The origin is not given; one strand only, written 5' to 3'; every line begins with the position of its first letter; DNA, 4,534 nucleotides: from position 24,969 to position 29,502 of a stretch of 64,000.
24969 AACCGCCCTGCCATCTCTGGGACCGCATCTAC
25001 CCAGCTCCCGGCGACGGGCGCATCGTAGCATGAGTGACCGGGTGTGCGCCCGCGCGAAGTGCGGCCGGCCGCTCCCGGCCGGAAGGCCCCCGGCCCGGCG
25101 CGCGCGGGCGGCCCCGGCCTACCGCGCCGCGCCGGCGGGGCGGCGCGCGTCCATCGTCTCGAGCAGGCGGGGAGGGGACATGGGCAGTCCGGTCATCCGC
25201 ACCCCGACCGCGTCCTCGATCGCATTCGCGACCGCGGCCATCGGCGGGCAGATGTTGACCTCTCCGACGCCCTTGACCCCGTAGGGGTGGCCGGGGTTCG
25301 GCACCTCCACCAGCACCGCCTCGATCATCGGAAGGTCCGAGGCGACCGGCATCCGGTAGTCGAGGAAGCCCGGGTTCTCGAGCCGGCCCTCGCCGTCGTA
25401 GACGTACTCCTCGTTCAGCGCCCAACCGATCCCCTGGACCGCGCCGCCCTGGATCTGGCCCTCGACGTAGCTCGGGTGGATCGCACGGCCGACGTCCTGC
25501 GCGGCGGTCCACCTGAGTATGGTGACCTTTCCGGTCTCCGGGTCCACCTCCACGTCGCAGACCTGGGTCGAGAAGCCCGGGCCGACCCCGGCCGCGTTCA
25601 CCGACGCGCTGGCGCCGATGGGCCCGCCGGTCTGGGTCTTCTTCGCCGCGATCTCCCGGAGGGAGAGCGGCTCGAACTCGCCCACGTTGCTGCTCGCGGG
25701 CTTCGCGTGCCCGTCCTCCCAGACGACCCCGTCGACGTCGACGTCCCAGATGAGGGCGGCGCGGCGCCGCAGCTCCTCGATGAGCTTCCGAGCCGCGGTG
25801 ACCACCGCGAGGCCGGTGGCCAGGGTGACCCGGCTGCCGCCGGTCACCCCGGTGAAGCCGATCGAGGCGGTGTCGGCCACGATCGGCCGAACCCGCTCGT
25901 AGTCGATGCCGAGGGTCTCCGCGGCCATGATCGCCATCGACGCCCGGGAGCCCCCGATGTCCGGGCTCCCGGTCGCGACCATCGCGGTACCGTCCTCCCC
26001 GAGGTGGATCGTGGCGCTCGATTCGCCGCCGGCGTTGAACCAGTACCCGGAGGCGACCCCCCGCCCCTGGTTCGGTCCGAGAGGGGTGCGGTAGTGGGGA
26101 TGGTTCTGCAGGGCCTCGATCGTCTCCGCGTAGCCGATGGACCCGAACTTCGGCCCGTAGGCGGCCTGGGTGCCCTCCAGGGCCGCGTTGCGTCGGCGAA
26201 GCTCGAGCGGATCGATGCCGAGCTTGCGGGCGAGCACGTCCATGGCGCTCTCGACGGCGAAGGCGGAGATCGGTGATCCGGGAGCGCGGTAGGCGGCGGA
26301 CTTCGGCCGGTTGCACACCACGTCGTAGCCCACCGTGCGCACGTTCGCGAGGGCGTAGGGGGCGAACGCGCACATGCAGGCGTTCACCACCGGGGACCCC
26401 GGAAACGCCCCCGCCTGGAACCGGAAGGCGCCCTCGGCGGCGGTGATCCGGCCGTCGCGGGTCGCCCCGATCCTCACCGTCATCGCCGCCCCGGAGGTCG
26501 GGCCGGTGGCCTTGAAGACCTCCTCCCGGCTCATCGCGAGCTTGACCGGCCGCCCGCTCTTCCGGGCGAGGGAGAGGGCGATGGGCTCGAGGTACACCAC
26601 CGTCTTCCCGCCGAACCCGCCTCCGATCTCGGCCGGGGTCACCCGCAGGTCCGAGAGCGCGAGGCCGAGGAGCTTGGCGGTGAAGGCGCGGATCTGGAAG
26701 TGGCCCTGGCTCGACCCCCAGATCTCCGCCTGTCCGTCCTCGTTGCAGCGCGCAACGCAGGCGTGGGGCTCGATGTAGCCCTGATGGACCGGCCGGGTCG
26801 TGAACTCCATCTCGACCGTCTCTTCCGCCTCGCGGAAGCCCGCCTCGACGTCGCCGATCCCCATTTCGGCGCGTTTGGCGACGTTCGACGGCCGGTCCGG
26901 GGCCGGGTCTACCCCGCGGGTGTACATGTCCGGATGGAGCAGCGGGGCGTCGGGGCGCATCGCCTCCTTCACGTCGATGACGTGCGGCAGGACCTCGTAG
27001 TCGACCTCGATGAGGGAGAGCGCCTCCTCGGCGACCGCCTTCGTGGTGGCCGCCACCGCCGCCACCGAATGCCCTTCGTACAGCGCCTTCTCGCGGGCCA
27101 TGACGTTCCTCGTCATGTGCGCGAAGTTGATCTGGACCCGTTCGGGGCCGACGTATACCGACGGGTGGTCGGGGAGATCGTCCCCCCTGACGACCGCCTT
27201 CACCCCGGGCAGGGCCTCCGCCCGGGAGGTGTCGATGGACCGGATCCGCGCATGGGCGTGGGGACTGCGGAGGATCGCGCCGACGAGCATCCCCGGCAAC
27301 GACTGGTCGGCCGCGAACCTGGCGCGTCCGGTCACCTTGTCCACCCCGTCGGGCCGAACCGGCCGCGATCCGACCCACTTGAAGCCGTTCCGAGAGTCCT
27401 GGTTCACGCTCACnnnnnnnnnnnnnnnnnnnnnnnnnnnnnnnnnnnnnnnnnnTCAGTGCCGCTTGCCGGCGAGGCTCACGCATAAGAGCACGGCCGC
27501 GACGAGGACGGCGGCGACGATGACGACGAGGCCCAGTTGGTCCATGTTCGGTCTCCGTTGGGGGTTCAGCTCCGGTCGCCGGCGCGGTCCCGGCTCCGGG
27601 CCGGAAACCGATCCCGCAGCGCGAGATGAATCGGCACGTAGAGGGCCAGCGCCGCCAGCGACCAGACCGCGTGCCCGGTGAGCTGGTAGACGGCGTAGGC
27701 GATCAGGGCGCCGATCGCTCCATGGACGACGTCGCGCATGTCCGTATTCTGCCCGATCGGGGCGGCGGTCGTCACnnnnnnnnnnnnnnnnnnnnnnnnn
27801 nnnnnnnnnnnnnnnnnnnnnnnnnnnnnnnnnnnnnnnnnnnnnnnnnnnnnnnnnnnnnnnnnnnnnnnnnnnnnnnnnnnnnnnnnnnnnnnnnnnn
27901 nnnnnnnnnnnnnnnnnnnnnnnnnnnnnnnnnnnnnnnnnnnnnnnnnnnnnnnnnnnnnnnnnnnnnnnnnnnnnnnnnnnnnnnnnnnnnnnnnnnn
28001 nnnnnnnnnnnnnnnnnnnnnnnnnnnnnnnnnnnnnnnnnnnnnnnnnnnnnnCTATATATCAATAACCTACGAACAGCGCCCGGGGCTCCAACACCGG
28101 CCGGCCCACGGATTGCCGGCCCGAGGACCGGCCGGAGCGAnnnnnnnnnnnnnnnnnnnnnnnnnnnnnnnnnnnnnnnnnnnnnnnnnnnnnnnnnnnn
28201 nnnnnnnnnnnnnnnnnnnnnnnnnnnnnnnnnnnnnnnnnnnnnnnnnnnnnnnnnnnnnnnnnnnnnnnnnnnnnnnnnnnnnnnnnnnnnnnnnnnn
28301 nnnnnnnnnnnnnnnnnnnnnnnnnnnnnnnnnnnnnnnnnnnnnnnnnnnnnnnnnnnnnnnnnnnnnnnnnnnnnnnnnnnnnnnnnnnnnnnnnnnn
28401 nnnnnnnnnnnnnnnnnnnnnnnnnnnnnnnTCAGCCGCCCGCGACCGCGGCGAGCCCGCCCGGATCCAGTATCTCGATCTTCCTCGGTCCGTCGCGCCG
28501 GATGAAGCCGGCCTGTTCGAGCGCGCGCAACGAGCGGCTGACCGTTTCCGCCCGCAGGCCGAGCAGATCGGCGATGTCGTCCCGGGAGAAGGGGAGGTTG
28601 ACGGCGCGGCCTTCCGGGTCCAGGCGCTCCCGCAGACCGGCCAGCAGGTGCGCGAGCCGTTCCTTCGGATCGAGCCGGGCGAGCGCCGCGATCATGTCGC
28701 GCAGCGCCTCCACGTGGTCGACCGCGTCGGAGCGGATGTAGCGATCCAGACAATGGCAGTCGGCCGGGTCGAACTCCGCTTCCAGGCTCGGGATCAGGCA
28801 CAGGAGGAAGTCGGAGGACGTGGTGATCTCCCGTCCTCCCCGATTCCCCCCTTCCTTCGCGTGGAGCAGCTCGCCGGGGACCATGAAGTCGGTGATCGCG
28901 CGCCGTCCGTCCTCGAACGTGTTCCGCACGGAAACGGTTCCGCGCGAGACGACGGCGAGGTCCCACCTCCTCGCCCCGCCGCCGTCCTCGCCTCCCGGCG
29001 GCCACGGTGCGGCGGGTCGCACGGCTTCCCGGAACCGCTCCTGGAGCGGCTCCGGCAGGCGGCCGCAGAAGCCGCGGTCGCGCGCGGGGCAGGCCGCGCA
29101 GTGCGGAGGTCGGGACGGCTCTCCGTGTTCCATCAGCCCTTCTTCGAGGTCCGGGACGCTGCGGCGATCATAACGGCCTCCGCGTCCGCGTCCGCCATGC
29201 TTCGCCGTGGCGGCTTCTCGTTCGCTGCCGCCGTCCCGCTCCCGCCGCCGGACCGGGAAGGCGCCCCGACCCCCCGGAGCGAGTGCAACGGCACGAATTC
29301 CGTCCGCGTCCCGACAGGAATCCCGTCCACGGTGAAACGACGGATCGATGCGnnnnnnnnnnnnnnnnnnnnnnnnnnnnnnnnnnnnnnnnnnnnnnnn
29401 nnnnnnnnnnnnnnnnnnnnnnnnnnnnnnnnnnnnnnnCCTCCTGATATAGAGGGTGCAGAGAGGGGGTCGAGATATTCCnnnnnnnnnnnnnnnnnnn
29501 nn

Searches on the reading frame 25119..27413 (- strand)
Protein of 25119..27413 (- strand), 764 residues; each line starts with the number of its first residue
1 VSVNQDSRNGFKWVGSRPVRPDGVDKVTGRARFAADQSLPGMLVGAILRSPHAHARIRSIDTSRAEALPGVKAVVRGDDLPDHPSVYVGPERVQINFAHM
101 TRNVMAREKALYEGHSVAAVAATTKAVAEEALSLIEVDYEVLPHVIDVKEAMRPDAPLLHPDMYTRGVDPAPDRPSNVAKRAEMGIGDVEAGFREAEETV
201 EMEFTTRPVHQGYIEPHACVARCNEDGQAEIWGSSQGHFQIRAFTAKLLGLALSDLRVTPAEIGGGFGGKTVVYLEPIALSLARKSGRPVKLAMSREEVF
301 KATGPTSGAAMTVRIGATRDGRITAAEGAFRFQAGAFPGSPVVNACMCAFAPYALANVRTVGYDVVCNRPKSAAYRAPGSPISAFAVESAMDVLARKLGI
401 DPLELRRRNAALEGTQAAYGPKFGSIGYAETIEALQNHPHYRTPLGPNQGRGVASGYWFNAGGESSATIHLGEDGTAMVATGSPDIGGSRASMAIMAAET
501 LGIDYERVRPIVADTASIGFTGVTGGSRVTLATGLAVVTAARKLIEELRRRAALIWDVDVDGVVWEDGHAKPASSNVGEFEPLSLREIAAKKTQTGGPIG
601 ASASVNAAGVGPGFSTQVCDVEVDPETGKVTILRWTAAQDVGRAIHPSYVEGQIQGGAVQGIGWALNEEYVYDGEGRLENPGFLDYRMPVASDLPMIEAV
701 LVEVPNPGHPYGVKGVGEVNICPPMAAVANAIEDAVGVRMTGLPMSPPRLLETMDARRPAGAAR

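Call 16: search_protein_families(library=pfam, proteins=[window:25119-27413:-])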
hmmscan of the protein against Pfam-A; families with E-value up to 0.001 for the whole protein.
window:25119-27413:- (764 aa): 3 families
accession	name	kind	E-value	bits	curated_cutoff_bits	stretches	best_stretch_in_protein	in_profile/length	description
PF02738.23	MoCoBD_1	-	5.4e-68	229.1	27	1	173-410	4-244/244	Molybdopterin cofactor-binding domain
PF20256.3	MoCoBD_2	-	3.9e-64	217.3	27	1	452-695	28-283/283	Molybdopterin cofactor-binding domain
PF01315.27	Ald_Xan_dh_C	-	3.1e-29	101.9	31.3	1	28-143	1-110/110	Aldehyde oxidase and xanthine dehydrogenase, a/b hammerhead domain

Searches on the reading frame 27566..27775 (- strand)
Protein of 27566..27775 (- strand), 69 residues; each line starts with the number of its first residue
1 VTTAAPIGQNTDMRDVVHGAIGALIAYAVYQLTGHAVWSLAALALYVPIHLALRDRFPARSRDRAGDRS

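Call 16: search_protein_families(library=pfam, proteins=[window:27566-27775:-])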
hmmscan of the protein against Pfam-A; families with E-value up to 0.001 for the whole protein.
window:27566-27775:- (69 aa): 1 family
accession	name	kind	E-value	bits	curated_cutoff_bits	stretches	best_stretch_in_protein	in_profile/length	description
PF13491.11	FtsK_4TM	-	0.00045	20.4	23.1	1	18-60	47-89/171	4TM region of DNA translocase FtsK/SpoIIIE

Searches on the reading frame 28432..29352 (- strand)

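Call 16: search_protein_families(library=pfam, proteins=[window:28432-29352:-])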
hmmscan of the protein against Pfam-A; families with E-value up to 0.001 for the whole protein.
window:28432-29352:- (306 aa): 6 families
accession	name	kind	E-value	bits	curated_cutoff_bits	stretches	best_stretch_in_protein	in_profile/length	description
PF13545.12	HTH_Crp_2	-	5.7e-19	68.3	27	1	231-302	1-69/70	Crp-like helix-turn-helix domain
PF00325.26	Crp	-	6.1e-07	29.5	21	1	253-284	1-32/32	Bacterial regulatory proteins, crp family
PF01047.28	MarR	-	5.9e-05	23.3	24.6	1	258-286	21-49/59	MarR family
PF25213.1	HVO_A0261_N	-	0.00014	22.1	35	1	237-288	7-58/86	HVO_A0261 N-terminal domain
PF12840.13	HTH_20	-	0.00035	20.9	27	1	254-285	18-49/51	Helix-turn-helix domain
PF12802.13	MarR_2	-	0.00064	20.3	27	0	258-286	24-52/61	MarR family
